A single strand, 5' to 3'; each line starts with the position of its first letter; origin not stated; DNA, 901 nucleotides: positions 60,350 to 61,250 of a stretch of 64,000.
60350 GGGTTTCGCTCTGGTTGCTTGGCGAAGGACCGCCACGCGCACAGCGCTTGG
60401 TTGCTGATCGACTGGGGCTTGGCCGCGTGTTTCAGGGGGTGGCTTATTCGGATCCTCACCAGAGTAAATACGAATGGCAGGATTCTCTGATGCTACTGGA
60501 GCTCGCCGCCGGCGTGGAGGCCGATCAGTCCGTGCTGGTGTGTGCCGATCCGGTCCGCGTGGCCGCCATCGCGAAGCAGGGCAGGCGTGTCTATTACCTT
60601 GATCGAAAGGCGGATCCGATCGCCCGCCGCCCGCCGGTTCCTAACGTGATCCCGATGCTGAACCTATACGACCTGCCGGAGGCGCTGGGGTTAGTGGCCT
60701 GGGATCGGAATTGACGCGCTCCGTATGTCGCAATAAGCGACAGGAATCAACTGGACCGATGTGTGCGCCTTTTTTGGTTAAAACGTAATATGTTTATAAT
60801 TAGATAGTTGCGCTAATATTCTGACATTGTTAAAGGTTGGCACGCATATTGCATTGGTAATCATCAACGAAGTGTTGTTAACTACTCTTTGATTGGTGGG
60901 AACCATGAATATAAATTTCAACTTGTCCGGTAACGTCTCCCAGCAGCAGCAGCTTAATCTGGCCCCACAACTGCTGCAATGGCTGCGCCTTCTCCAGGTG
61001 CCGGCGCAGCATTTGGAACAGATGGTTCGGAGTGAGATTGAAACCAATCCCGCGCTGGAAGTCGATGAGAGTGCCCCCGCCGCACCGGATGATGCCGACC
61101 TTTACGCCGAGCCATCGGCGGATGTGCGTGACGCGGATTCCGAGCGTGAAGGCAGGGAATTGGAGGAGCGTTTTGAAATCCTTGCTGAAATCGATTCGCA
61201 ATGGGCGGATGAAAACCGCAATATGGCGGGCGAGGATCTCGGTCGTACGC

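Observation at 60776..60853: rpoN preceded by a perfect-consensus sigma54 promoter and an AT-rich tract: possible positive autoregulation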

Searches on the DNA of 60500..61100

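Call 38: search_rna_families(source=window, start=60500, end=61100, threshold=evalue, max_evalue=1)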
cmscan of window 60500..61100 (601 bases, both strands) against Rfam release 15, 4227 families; matches with E-value up to 1: 0.
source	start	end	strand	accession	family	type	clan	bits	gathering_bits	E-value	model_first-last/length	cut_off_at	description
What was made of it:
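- On Intrinsic terminator or structured RNA element: There is no Rfam match at E<=1 (call 38).
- There is no Rfam match (call 38).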
